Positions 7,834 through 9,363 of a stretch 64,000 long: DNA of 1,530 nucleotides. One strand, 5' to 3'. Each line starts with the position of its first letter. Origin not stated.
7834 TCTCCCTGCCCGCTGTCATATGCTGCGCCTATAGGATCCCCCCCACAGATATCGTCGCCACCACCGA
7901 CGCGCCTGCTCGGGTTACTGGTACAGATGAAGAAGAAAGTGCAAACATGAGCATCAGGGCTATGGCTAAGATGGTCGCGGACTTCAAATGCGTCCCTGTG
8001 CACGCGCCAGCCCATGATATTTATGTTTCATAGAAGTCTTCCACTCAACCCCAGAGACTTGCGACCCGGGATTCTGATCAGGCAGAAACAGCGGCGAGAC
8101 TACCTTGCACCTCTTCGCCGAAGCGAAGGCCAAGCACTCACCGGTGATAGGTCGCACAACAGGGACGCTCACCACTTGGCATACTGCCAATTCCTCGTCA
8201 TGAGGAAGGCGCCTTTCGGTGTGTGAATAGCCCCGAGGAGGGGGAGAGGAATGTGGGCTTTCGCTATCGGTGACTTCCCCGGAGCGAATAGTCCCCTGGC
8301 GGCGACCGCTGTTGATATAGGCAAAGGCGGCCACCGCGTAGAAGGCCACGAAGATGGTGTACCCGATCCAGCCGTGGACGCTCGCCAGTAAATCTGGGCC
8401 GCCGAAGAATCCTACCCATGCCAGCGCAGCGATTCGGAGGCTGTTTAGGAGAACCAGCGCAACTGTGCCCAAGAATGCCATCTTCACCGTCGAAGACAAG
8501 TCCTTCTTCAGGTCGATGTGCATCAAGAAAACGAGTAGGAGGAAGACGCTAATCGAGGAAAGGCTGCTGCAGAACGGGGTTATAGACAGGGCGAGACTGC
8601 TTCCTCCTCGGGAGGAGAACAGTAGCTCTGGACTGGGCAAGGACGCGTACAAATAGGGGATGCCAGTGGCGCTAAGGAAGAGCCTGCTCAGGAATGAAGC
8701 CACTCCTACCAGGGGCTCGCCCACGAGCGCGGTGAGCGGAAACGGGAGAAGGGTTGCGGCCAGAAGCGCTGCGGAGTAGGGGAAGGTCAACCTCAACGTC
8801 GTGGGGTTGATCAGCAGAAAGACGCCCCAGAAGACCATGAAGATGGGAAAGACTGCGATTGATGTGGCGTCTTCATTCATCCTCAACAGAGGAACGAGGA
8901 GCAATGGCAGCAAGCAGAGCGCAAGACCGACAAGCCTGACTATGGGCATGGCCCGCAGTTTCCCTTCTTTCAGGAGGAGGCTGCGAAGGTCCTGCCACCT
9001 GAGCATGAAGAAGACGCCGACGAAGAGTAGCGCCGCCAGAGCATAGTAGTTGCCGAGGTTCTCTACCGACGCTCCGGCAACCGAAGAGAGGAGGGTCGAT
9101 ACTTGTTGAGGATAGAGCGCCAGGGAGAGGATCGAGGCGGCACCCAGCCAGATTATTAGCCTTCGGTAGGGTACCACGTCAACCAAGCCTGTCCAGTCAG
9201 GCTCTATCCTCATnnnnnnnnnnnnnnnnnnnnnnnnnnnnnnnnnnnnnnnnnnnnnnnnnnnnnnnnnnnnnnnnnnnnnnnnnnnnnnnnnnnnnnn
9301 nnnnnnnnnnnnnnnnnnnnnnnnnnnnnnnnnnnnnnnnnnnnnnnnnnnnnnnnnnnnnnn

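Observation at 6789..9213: Archaeosortase translationally coupled to a YVTN surface protein with a non-PGF C-terminal signal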

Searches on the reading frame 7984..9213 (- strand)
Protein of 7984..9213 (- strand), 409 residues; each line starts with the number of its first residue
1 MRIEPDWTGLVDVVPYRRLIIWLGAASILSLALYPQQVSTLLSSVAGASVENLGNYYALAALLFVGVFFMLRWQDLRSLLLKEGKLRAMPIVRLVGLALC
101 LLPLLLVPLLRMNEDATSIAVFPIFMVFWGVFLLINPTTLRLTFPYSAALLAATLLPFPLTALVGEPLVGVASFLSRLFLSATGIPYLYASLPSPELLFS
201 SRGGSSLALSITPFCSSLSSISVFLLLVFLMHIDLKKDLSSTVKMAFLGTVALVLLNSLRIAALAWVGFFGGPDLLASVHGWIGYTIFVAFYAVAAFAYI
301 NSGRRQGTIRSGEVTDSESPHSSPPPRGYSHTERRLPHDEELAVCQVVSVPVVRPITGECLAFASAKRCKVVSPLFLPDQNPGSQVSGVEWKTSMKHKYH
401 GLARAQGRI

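Call 4: search_protein_families(library=ncbifam, proteins=[window:7984-9213:-], max_evalue=0.1)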
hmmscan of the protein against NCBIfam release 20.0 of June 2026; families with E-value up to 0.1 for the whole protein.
window:7984-9213:- (409 aa): 7 families
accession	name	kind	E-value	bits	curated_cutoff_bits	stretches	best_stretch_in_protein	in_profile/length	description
TIGR04178.1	exo_archaeo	signature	1.3e-09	38.2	23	1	210-298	2-90/97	exosortase/archaeosortase family protein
NF012138.0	exosort_XrtR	exception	8.4e-05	22.8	150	1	194-290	48-143/160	exosortase R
TIGR03762.1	archaeo_artC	exception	0.00019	21.4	100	1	201-294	173-266/274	archaeosortase C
TIGR04124.1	archaeo_artE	exception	0.0067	16.5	95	1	208-301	62-149/153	archaeosortase family protein ArtE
NF033464.1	cyanoexo_CrtC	exception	0.011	15.3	225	1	209-292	181-264/278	cyanoexosortase C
NF012139.0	exosort_XrtP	exception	0.012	15.6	200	1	199-272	51-125/159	exosortase P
TIGR03110.1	exosort_Gpos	exception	0.096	12.6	102.75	0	187-295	66-171/187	exosortase family protein XrtG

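Call 5: search_protein_families(library=pfam, proteins=[window:7984-9213:-], max_evalue=0.1)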
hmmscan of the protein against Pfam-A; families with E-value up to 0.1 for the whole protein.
window:7984-9213:- (409 aa): 1 family
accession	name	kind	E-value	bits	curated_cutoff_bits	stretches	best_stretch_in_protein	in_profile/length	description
PF09721.15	Exosortase_EpsH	-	1e-07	32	25.7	1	56-294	24-246/254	Transmembrane exosortase (Exosortase_EpsH)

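Call 7: find_homologous_proteins(query=window:7984-9213:-, max_evalue=0.001)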
Query window:7984-9213:- (409 aa): 14 proteins with E <= 0.001 among 8000 candidates.
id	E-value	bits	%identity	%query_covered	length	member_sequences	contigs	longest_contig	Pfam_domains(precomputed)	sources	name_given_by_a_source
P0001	2.3e-263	891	100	100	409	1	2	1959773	PF09721.16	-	-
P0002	5.2e-153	528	77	81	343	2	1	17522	PF09721.16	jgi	-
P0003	3.7e-139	482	71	81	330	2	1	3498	PF09721.16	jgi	-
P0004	4.1e-138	479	76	75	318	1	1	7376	PF09721.16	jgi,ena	jgi:exosortase/archaeosortase family protein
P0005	5.0e-134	465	74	74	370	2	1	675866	PF09721.16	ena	-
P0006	2.0e-133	463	76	74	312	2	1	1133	PF09721.16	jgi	jgi:exosortase/archaeosortase family protein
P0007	1.1e-108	382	70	70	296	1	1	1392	PF09721.16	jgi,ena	jgi:exosortase/archaeosortase family protein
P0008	5.0e-107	376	64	71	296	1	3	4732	-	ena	-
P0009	6.9e-106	373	62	75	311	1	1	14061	-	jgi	jgi:exosortase/archaeosortase family protein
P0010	2.1e-105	371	64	72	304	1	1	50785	PF09721.16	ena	-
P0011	3.0e-103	364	64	70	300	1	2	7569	PF09721.16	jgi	jgi:exosortase/archaeosortase family protein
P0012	3.4e-103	364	64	70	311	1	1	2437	PF09721.16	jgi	jgi:exosortase/archaeosortase family protein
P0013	4.9e-102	360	60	71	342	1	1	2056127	PF09721.16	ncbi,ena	-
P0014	5.7e-94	333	57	70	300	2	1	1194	PF09721.16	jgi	-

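Call 10: find_encoding_contigs(protein=P0013, flank=10000, max_places=3)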
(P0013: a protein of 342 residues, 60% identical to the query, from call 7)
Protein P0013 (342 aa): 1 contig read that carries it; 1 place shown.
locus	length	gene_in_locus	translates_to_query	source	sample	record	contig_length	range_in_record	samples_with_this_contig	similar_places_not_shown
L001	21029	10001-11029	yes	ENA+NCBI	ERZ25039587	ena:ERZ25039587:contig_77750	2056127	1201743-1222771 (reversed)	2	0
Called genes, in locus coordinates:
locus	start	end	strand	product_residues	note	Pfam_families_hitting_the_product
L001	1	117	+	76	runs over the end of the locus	-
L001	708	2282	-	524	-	PF03706:LPG_synthase_TM, PF04138:GtrA_DPMS_TM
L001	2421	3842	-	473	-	PF06745:ATPase (weak), PF07088:GvpD_P-loop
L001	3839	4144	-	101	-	-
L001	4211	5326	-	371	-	PF03706:LPG_synthase_TM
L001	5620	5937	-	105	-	PF19029:DUF883_C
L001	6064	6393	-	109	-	-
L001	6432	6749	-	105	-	PF19029:DUF883_C (weak)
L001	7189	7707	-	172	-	-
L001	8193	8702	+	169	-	-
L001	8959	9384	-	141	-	-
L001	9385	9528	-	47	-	-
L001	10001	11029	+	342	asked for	PF09721:Exosortase_EpsH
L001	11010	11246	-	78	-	-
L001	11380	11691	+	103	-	-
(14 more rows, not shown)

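Call 11: find_encoding_contigs(protein=P0005, flank=10000, max_places=3)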
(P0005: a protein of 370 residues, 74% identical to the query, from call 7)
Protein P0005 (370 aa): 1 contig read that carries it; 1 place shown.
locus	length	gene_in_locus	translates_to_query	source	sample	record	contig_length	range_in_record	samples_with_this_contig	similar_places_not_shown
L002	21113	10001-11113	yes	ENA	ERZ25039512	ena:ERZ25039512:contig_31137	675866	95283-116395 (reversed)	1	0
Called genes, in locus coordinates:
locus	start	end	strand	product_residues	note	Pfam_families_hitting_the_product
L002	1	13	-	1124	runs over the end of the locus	-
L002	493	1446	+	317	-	PF00535:Glycos_transf_2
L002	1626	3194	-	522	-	PF01943:Polysacc_synt, PF13440:Polysacc_synt_3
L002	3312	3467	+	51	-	-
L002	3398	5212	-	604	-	-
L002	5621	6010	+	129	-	-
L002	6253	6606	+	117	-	-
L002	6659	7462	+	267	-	PF00535:Glycos_transf_2, PF13641:Glyco_tranf_2_3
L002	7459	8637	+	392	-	PF13439:Glyco_transf_4, PF13579:Glyco_trans_4_4 (weak), PF20706:GT4-conflict, PF00534:Glycos_transf_1, PF13692:Glyco_trans_1_4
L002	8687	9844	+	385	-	PF13439:Glyco_transf_4, PF13477:Glyco_trans_4_2 (weak), PF13579:Glyco_trans_4_4, PF20706:GT4-conflict, PF00534:Glycos_transf_1, PF13692:Glyco_trans_1_4, PF13524:Glyco_trans_1_2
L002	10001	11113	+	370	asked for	PF09721:Exosortase_EpsH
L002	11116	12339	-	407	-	-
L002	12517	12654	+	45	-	-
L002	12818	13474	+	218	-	PF14947:HTH_45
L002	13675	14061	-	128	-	-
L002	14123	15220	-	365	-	-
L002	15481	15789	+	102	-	-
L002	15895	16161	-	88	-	-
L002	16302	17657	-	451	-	PF02133:Transp_cyt_pur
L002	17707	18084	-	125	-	PF03551:PadR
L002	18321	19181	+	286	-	PF01112:Asparaginase_2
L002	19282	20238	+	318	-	PF01368:DHH (weak), PF02272:DHHA1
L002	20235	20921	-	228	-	PF01209:Ubie_methyltran, PF13489:Methyltransf_23, PF08241:Methyltransf_11, PF08242:Methyltransf_12, PF13649:Methyltransf_25, PF13847:Methyltransf_31 (weak)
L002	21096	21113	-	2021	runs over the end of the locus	-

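Call 12: find_encoding_contigs(protein=P0002, flank=10000, max_places=3)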
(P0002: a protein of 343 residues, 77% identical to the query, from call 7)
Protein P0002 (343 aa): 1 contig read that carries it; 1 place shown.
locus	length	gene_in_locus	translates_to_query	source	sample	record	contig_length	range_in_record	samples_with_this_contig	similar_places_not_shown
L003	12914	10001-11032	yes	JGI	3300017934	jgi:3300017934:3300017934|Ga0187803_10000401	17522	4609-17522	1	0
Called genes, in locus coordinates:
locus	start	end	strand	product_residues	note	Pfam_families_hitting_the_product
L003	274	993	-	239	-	PF05575:V_cholerae_RfbT (weak), PF05050:Methyltransf_21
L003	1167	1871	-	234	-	-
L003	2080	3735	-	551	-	-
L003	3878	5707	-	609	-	-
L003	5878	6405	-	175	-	-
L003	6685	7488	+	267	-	PF00535:Glycos_transf_2, PF13641:Glyco_tranf_2_3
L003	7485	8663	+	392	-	PF13439:Glyco_transf_4, PF13579:Glyco_trans_4_4, PF20706:GT4-conflict, PF00534:Glycos_transf_1, PF13692:Glyco_trans_1_4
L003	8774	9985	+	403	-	PF13439:Glyco_transf_4, PF13579:Glyco_trans_4_4, PF20706:GT4-conflict, PF00534:Glycos_transf_1, PF13692:Glyco_trans_1_4, PF13524:Glyco_trans_1_2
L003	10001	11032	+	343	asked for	PF09721:Exosortase_EpsH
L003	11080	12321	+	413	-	-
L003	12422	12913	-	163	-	?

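Call 17: find_related_loci(query=A2, collection=genome_contigs, flank=10000)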
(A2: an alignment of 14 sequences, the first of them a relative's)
Query A2 (409 aa) in genome_contigs; peptide patterns used: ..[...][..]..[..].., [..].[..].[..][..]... (x = any residue, [..] = any of these).
77 stretches matched a pattern; 6 encode a relative of the query (tblastn E <= 1e-3); 6 distinct loci.
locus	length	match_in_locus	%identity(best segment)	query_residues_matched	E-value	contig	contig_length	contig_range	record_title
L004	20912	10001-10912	59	6-309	4e-103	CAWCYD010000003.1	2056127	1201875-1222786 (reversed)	MAG: uncultured archaeon isolate MFD09222.bin.2.165 genome assembly, contig: contig_77750, whole genome shotgun sequence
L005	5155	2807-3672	64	18-304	1e-94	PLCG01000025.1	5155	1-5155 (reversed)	MAG: Thaumarchaeota archaeon isolate palsa_1368 73.20111000_P3M.136_contig_74079, whole genome shotgun sequence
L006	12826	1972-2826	38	15-304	1e-54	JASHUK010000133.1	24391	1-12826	MAG: Nitrososphaerales archaeon isolate JOPF177 JOPF_N06C_contig_190275, whole genome shotgun sequence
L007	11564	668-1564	33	18-320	8e-47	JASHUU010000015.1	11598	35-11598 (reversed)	MAG: Nitrososphaerales archaeon isolate JOPF187 JOPF_NEAR_contig_150782, whole genome shotgun sequence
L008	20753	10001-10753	37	69-323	1e-41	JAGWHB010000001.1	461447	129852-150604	MAG: Thaumarchaeota archaeon isolate REEA66 REEA66_1_length_461447_cov_8.524093, whole genome shotgun sequence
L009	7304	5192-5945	28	18-292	2e-15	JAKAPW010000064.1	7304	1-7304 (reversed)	MAG: archaeon isolate YF1.bin89 NODE_13631_length_7304_cov_2.282987, whole genome shotgun sequence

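Call 22: search_protein_families(library=ncbifam, proteins=[L008:9842-10741:+, L006:1972-2880:+, L005:2941-3690:+], max_evalue=10)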
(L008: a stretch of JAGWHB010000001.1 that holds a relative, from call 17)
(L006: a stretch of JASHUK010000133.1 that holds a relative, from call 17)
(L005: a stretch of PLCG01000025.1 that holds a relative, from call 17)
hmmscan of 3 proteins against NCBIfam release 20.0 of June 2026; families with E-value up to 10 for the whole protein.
L008:9842-10741:+ (300 aa): 18 families
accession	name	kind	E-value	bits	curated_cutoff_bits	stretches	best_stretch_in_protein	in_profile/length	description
TIGR04178.1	exo_archaeo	signature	7.6e-13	48.6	23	1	190-278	3-91/97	exosortase/archaeosortase family protein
TIGR03762.1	archaeo_artC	exception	3.4e-10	40.2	100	1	160-275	154-268/274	archaeosortase C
TIGR02602.1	8TM_EpsH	subfamily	4.5e-10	39.4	105.55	1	83-271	48-230/241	exosortase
NF035943.2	exosort_XrtV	exception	2e-06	27.3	313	1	14-272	9-257/270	exosortase V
TIGR03110.1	exosort_Gpos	exception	2.2e-06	27.7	102.75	1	174-273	74-168/187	exosortase family protein XrtG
NF033464.1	cyanoexo_CrtC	exception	2.2e-06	27.5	225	1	49-273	39-266/278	cyanoexosortase C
TIGR04177.1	exosort_XrtH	exception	2.4e-06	27.6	86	1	140-282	21-155/158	exosortase H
NF012138.0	exosort_XrtR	exception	3.3e-06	27.3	150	1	177-269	51-143/160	exosortase R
TIGR03763.1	cyanoexo_CrtA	exception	5.9e-05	22.7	150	1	55-260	44-237/260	cyanoexosortase A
NF033767.0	exosort_XrtS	exception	0.00019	21.4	145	1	184-275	57-149/155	exosortase S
TIGR03109.2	exosort_XrtA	exception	0.00041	19.8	208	1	56-280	47-258/261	exosortase A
NF046081.1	exosort_XrtX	exception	0.00051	20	170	1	144-246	30-127/168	exosortase X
NF012139.0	exosort_XrtP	exception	0.0076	16.2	200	1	172-257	45-132/159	exosortase P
NF046083.1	exosort_XrtY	exception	0.0086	16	160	1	212-244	103-135/168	exosortase Y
TIGR04128.1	exoso_Fjoh_1448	exception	0.0087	16.3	90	1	188-248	83-139/174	exosortase family protein XrtF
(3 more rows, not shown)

L006:1972-2880:+ (303 aa): 4 families
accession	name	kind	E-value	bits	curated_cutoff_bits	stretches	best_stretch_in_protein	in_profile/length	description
TIGR04178.1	exo_archaeo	signature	4.4e-10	39.7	23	1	191-279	2-90/97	exosortase/archaeosortase family protein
TIGR03762.1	archaeo_artC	exception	1e-06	28.8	100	1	132-279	114-270/274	archaeosortase C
NF012138.0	exosort_XrtR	exception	0.0035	17.5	150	1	191-278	63-150/160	exosortase R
NF033767.0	exosort_XrtS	exception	0.87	9.5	145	1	191-278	62-150/155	exosortase S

L005:2941-3690:+ (250 aa): 12 families
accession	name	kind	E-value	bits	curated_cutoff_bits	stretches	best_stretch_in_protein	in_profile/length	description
TIGR04178.1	exo_archaeo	signature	3.9e-11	43.1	23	1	150-241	2-93/97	exosortase/archaeosortase family protein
NF012138.0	exosort_XrtR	exception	0.00018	21.7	150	1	147-236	60-147/160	exosortase R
TIGR03762.1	archaeo_artC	exception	0.00065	19.6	100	1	44-234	68-266/274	archaeosortase C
TIGR04124.1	archaeo_artE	exception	0.0016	18.5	95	1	148-242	62-150/153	archaeosortase family protein ArtE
TIGR04293.1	archaeo_artF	exception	0.0027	17.8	150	1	90-231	17-147/166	archaeosortase family protein ArtF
NF033767.0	exosort_XrtS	exception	0.0054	16.7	145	1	147-231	59-144/155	exosortase S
TIGR03110.1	exosort_Gpos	exception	0.0076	16.2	102.75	1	135-232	74-168/187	exosortase family protein XrtG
NF046081.1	exosort_XrtX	exception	0.058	13.3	170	1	119-207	47-127/168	exosortase X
TIGR04287.1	exosort_XrtK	exception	0.22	11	55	1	151-232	64-148/163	exosortase K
TIGR03109.2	exosort_XrtA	exception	1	8.8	208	1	149-238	165-254/261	exosortase A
TIGR04128.1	exoso_Fjoh_1448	exception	1.1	9.4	90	1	159-223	90-152/174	exosortase family protein XrtF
NF012139.0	exosort_XrtP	exception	3.3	7.6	200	1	144-205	56-117/159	exosortase P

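Call 24: find_encoding_contigs(protein=P0010, flank=10000, max_places=2)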
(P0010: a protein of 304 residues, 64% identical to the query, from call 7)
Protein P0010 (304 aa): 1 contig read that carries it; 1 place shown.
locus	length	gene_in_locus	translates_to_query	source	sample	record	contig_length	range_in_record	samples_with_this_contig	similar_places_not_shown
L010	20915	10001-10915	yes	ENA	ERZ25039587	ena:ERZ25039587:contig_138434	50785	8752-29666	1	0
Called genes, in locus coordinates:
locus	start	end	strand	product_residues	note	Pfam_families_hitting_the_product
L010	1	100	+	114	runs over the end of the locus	PF01741:MscL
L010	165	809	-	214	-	-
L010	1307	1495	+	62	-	-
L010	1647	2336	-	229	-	-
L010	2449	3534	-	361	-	PF06745:ATPase (weak), PF07088:GvpD_P-loop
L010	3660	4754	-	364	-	PF03706:LPG_synthase_TM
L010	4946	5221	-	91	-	-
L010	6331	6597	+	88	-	-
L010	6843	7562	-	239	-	PF00665:rve, PF13610:DDE_Tnp_IS240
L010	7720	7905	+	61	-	-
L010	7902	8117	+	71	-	-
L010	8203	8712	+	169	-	-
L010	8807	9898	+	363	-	-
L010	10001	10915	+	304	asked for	PF09721:Exosortase_EpsH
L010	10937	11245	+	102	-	-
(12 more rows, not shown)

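Call 25: find_encoding_contigs(protein=P0009, flank=10000, max_places=2)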
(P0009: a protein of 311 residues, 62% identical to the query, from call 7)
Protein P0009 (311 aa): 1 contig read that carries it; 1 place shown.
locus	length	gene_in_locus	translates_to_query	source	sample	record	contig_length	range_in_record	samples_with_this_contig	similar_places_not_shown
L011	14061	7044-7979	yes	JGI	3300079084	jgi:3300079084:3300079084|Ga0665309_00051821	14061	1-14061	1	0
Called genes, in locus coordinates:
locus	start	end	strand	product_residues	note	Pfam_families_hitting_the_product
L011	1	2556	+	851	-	?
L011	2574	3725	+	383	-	-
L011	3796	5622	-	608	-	PF00535:Glycos_transf_2, PF13641:Glyco_tranf_2_3 (weak), PF00535:Glycos_transf_2, PF10111:Glyco_tranf_2_2, PF13641:Glyco_tranf_2_3 (weak), PF13632:Glyco_trans_2_3 (weak)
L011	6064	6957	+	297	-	PF11999:Ice_binding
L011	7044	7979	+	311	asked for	-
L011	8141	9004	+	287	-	PF05050:Methyltransf_21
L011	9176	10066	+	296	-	PF00535:Glycos_transf_2, PF13641:Glyco_tranf_2_3 (weak)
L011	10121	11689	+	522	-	PF01554:MatE, PF01943:Polysacc_synt, PF13440:Polysacc_synt_3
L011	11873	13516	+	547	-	-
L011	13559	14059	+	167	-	?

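Call 43: find_related_loci(query=A2, collection=metagenome_contigs, flank=10000)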
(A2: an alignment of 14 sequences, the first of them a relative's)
Query A2 (409 aa) in metagenome_contigs; peptide patterns used: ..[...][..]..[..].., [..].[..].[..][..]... (x = any residue, [..] = any of these).
109 stretches matched a pattern; 5 encode a relative of the query (tblastn E <= 1e-3); 5 distinct loci.
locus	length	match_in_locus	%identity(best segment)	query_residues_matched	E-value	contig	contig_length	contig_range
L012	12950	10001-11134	67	2-409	3e-155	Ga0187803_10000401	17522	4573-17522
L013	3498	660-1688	70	1-343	2e-145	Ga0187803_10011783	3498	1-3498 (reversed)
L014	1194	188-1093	56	2-304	9e-103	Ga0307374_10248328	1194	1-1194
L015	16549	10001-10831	38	18-303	1e-46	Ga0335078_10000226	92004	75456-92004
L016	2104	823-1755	36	18-327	2e-42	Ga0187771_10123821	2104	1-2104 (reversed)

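Call 44: find_encoding_contigs(protein=P0004, flank=10000, max_places=2)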
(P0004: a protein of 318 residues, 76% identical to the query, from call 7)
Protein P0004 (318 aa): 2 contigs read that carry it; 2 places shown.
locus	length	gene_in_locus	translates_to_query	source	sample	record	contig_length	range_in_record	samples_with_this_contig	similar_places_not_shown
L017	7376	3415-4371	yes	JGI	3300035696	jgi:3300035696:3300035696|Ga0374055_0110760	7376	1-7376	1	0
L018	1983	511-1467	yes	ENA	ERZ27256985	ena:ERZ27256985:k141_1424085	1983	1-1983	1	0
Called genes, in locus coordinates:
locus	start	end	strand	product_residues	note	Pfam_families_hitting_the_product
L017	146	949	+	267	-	PF00535:Glycos_transf_2, PF13641:Glyco_tranf_2_3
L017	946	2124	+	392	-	PF13439:Glyco_transf_4, PF13579:Glyco_trans_4_4 (weak), PF20706:GT4-conflict, PF00534:Glycos_transf_1, PF13692:Glyco_trans_1_4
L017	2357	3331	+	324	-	PF13439:Glyco_transf_4, PF13579:Glyco_trans_4_4, PF20706:GT4-conflict, PF00534:Glycos_transf_1, PF13692:Glyco_trans_1_4, PF13524:Glyco_trans_1_2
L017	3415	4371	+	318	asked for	PF09721:Exosortase_EpsH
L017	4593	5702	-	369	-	-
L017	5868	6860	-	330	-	-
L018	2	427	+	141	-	?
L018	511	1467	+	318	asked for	PF09721:Exosortase_EpsH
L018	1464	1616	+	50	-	-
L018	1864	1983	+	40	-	?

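Call 45: find_encoding_contigs(protein=P0011, flank=10000, max_places=2)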
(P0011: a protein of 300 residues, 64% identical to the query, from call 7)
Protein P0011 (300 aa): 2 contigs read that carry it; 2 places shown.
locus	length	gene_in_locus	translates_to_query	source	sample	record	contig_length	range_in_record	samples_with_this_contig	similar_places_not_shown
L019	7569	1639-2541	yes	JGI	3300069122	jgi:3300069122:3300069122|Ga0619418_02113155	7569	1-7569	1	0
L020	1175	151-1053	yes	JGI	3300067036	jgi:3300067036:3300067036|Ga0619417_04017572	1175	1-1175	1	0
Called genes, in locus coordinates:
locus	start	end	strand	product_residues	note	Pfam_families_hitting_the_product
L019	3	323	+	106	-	?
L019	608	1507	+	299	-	PF11999:Ice_binding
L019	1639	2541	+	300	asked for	PF09721:Exosortase_EpsH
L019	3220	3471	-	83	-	-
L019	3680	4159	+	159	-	PF11999:Ice_binding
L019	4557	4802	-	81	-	-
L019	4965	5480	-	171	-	-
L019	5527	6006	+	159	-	PF11999:Ice_binding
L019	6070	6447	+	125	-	-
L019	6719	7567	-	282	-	?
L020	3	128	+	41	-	?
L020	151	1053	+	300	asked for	PF09721:Exosortase_EpsH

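Call 46: find_encoding_contigs(protein=P0008, flank=10000, max_places=3)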
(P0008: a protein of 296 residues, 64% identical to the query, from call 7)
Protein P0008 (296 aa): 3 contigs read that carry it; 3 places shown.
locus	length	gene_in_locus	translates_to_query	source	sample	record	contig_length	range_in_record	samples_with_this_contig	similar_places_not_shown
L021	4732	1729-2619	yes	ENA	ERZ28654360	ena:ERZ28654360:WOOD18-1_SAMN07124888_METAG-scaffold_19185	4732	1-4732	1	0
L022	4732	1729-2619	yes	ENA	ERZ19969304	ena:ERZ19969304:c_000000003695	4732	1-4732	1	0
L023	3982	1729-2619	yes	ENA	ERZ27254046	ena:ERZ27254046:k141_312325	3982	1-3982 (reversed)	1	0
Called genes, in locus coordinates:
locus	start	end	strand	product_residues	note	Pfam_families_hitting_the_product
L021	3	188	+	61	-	?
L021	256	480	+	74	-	-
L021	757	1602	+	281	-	-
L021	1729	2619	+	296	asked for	-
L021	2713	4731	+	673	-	?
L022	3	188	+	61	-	?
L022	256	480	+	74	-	-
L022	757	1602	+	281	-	-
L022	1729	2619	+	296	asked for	-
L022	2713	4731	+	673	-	?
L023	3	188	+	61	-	?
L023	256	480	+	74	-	-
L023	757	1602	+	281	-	-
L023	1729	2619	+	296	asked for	-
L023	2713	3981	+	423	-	?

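Call 53: search_solved_structures(query=A2, max_evalue=1)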
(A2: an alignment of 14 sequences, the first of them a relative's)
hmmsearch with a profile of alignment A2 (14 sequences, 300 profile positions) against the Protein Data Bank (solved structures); distinct sequences matched with E-value up to 1: 0.
